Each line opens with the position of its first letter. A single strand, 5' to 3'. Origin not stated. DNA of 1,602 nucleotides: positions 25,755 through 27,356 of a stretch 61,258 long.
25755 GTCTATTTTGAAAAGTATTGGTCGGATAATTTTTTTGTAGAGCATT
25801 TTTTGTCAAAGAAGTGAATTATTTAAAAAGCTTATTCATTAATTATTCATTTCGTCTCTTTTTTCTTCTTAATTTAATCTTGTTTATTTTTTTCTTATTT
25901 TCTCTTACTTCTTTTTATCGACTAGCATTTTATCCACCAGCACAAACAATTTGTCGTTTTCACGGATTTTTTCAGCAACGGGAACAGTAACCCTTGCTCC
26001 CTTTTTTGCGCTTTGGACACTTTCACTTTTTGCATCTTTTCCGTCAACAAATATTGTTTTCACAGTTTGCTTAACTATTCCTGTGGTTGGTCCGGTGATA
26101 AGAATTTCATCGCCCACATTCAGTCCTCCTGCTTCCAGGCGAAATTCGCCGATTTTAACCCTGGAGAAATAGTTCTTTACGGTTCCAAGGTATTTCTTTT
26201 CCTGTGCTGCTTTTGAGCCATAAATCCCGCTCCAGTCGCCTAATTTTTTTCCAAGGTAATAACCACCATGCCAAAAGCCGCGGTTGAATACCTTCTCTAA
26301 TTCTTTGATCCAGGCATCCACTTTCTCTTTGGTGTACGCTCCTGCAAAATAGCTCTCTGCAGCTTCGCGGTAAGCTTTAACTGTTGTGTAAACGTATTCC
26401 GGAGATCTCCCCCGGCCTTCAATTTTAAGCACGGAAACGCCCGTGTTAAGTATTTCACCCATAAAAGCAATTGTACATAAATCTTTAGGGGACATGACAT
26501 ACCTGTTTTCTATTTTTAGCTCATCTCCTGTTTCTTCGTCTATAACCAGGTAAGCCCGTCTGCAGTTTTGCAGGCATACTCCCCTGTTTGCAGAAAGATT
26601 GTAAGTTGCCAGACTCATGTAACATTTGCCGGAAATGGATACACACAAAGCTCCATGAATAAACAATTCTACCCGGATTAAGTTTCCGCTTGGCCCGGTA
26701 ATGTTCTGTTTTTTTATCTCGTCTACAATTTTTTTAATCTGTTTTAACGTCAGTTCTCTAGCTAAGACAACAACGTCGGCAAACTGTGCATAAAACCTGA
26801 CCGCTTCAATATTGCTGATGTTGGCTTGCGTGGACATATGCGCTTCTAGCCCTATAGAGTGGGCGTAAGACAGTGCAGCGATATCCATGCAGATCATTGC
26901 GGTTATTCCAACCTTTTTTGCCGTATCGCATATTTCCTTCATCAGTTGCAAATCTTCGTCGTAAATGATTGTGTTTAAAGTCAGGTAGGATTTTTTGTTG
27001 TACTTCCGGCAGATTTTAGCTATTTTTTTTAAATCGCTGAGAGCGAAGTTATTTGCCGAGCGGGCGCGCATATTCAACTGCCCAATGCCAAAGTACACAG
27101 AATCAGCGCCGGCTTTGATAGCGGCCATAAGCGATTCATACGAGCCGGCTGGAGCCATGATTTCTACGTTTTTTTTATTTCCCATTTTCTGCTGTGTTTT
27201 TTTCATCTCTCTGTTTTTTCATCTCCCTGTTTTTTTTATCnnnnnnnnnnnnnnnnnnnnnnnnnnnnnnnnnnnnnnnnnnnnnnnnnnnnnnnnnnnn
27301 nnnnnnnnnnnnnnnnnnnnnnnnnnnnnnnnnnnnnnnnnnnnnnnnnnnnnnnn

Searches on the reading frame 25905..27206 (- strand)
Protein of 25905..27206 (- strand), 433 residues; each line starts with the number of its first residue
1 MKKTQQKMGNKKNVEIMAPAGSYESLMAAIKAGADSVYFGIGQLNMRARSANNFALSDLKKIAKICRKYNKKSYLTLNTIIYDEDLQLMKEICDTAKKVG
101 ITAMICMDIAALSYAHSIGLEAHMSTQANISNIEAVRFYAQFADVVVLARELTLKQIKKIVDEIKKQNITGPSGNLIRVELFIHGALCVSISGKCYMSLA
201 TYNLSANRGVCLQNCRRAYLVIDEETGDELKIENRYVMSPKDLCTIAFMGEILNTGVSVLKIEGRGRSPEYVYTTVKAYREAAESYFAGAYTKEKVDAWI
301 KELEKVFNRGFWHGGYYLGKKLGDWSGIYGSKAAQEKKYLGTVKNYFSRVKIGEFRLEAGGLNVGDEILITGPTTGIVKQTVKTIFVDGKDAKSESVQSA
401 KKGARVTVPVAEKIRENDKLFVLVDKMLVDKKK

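Call 13: search_protein_families(library=pfam, proteins=[window:25905-27206:-])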
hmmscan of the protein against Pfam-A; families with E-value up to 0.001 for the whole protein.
window:25905-27206:- (433 aa): 1 family
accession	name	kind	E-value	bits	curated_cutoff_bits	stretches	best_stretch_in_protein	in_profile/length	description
PF01136.24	Peptidase_U32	-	7.3e-65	218.9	22.4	1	89-317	4-228/233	Peptidase family U32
